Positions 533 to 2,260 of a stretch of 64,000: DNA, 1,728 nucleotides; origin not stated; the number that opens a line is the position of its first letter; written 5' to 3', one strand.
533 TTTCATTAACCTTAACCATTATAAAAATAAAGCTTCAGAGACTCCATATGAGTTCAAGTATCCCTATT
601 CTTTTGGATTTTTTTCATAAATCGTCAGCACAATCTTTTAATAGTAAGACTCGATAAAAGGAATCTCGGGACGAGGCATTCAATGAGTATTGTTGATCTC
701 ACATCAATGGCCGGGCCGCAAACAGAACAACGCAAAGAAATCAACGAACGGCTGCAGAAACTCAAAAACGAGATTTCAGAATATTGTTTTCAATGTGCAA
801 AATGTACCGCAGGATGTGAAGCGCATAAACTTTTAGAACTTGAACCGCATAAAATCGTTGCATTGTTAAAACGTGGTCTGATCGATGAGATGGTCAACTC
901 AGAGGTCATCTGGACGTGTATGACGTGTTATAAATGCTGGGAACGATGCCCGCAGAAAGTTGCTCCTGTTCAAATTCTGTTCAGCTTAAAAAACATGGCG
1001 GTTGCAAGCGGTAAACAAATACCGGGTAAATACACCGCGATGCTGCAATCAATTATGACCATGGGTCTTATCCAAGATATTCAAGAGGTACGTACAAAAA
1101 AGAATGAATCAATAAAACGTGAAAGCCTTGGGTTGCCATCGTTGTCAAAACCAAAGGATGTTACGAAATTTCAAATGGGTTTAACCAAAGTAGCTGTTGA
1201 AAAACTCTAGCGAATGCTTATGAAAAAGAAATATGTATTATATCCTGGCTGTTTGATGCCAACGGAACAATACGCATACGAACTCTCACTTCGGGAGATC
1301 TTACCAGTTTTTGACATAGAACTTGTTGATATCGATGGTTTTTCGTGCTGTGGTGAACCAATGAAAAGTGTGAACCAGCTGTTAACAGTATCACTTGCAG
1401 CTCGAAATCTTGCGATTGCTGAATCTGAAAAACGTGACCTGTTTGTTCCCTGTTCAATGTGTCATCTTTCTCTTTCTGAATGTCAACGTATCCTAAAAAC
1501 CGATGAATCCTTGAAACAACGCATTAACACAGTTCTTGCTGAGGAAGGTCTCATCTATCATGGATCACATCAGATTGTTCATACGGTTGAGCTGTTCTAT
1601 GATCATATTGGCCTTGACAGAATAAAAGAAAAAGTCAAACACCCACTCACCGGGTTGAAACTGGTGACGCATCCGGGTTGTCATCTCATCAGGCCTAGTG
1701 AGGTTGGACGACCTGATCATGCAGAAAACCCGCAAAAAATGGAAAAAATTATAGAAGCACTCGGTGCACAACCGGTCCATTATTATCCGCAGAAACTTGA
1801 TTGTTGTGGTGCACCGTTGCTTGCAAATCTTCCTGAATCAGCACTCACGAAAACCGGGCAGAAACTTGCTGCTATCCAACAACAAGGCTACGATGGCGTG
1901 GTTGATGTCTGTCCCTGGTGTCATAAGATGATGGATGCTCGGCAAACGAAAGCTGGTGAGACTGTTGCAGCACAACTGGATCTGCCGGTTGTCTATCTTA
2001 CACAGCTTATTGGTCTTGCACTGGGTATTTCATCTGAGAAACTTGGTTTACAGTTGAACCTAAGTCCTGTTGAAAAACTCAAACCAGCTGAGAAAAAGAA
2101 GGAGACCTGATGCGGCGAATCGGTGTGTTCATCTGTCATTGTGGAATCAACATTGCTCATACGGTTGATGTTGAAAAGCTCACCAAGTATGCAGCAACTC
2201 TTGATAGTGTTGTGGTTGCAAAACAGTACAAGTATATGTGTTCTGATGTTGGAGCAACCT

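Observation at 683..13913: Eight-gene, 13-kb hdr-type operon with five HdrA modules, MvhD, an FrhB-like flavoprotein and a NAD(P)H module, but no hydrogenase or formate dehydrogenase partner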

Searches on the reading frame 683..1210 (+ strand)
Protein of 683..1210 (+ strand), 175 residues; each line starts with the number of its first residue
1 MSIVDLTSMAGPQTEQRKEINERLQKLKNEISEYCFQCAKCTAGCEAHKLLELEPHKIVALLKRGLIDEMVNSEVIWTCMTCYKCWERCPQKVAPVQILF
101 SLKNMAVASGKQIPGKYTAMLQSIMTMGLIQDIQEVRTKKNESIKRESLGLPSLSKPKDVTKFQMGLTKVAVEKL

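Call 3: search_protein_families(library=pfam, proteins=[window:683-1210:+], max_evalue=0.001)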
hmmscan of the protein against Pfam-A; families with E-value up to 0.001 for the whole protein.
window:683-1210:+ (175 aa): 5 families
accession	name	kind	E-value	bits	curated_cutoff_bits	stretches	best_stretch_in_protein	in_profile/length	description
PF13183.11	Fer4_8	-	2e-08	35.1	27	1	33-93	3-68/68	4Fe-4S dicluster domain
PF13534.11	Fer4_17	-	5.5e-08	33.7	22.2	1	35-93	2-60/61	4Fe-4S dicluster domain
PF13187.11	Fer4_9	-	1.9e-07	31.4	27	1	34-92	1-50/52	4Fe-4S dicluster domain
PF13237.11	Fer4_10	-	2.4e-05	24.6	25.5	1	32-90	6-53/53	4Fe-4S dicluster domain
PF12838.12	Fer4_7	-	0.00017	22.5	27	1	35-93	2-52/52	4Fe-4S dicluster domain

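Call 4: search_protein_families(library=ncbifam, proteins=[window:683-1210:+], max_evalue=0.001)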
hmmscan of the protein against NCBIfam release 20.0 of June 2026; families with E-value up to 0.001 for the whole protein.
window:683-1210:+ (175 aa): 12 families
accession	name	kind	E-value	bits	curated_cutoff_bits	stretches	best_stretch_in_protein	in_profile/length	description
TIGR03290.1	CoB_CoM_SS_C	equivalog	3.5e-22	79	160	1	33-164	2-125/144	CoB--CoM heterodisulfide reductase subunit C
NF041779.1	hetero_SS_HdrC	equivalog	7.9e-17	61.4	350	1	33-113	31-110/198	ferredoxin:CoB-CoM heterodisulfide reductase subunit HdrC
NF038018.1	qmoC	equivalog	1.6e-13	50.8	300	1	24-110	9-95/360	quinone-interacting membrane-bound oxidoreductase complex subunit QmoC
NF041890.1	hdrC_Methbact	equivalog_domain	2.7e-12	46.7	270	1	16-128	12-125/192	ferredoxin:CoB-CoM heterodisulfide reductase subunit HdrC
NF041837.1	rnfC_Methano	equivalog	5.6e-08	32.1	650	1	26-100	351-420/438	Rnf electron transport complex subunit RnfC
NF004898.0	PRK06259.1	equivalog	7.9e-06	24.8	385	1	15-115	118-225/488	fumarate reductase (CoM/CoB) subunit TfrB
NF004616.0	PRK05950.1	subfamily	2.4e-05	23.6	228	0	15-108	131-235/238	succinate dehydrogenase iron-sulfur subunit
TIGR00384.1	dhsB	subfamily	3.5e-05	23.4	88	1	17-98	126-217/222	succinate dehydrogenase and fumarate reductase iron-sulfur protein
NF009226.0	PRK12576.1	equivalog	5.2e-05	22.7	344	1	71-132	202-269/317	succinate dehydrogenase/fumarate reductase iron-sulfur subunit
NF009227.0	PRK12577.1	equivalog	0.00033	19.4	349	0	73-108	205-240/330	succinate dehydrogenase/fumarate reductase iron-sulfur subunit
TIGR01945.1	rnfC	subfamily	0.00048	18.8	245.95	1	26-99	356-424/435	RnfABCDGE type electron transport complex subunit C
NF042952.1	MFR_FeS_SdhB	equivalog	0.00064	18.8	600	0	74-112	199-237/320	8-methylmenaquinol:fumarate reductase iron-sulfur subunit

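Call 38: find_encoding_contigs(protein=window:683-1210:+, flank=10000, max_places=4)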
Protein window:683-1210:+ (175 aa): no gene with exactly this product is on record in the collection.

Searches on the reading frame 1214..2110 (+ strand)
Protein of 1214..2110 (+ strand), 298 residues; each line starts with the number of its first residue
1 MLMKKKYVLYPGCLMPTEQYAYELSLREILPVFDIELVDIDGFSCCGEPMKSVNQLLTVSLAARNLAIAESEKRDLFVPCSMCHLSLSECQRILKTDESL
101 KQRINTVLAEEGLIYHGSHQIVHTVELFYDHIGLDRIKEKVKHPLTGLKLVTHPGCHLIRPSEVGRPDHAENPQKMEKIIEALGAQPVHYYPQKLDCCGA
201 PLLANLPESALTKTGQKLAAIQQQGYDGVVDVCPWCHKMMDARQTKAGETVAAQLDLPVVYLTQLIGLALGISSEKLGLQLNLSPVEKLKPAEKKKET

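Call 3: search_protein_families(library=pfam, proteins=[window:1214-2110:+], max_evalue=0.001)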
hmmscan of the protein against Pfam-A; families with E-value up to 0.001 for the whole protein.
window:1214-2110:+ (298 aa): 1 family
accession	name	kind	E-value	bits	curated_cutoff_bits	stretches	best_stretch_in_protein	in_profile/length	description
PF02754.22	CCG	-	9.7e-24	83.7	20.6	2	152-240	3-84/85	Cysteine-rich domain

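Call 4: search_protein_families(library=ncbifam, proteins=[window:1214-2110:+], max_evalue=0.001)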
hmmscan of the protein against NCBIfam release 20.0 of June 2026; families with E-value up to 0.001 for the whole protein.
window:1214-2110:+ (298 aa): 6 families
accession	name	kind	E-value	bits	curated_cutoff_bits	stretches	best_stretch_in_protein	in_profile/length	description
TIGR03288.1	CoB_CoM_SS_B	equivalog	1.2e-67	228.3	345.15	1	6-283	1-280/290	CoB--CoM heterodisulfide reductase subunit B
NF042965.1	MFR_anch_SdhE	equivalog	1.1e-51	176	500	1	6-288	2-280/282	8-methylmenaquinol:fumarate reductase membrane anchor subunit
NF041780.1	hetero_SS_HdrB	equivalog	5.8e-35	121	450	1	4-289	3-301/304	ferredoxin:CoB-CoM heterodisulfide reductase subunit HdrB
NF045670.1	quin_L_LdhH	equivalog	2.1e-14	52.8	800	2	4-164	466-616/706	L-lactate dehydrogenase (quinone) large subunit LdhH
NF004898.0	PRK06259.1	equivalog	1.9e-09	36.7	385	1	4-265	261-483/488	fumarate reductase (CoM/CoB) subunit TfrB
NF008369.0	PRK11168.1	equivalog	2.2e-05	23.5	278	0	4-107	166-274/401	anaerobic glycerol-3-phosphate dehydrogenase subunit C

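Call 13: search_solved_structures(query=window:1214-2110:+, max_evalue=0.001, show_alignments=1)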
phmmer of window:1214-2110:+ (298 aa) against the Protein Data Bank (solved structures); distinct sequences matched with E-value up to 0.001: 5.
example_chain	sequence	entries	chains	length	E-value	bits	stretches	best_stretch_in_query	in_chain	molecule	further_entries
8rvu_b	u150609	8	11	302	3.8e-53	184.2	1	9-281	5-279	H(2):CoB-CoM heterodisulfide,ferredoxin reductase subunit B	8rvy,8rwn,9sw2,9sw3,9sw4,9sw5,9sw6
8rvv_B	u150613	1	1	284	4.8e-53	183.9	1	9-278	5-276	H(2):CoB-CoM heterodisulfide,ferredoxin reductase subunit B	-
5odc_B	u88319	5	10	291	3.9e-52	180.9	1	6-287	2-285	Heterodisulfide reductase, subunit B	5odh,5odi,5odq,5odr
9sfi_C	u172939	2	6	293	3.5e-51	177.8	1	6-287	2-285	H(2)/formate:CoB-CoM heterodisulfide,ferredoxin reductase subunit B2 | Heterodisulfide reductase subunit B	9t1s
7bkb_B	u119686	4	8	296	3e-50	174.7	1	6-282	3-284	CoB--CoM heterodisulfide reductase subunit B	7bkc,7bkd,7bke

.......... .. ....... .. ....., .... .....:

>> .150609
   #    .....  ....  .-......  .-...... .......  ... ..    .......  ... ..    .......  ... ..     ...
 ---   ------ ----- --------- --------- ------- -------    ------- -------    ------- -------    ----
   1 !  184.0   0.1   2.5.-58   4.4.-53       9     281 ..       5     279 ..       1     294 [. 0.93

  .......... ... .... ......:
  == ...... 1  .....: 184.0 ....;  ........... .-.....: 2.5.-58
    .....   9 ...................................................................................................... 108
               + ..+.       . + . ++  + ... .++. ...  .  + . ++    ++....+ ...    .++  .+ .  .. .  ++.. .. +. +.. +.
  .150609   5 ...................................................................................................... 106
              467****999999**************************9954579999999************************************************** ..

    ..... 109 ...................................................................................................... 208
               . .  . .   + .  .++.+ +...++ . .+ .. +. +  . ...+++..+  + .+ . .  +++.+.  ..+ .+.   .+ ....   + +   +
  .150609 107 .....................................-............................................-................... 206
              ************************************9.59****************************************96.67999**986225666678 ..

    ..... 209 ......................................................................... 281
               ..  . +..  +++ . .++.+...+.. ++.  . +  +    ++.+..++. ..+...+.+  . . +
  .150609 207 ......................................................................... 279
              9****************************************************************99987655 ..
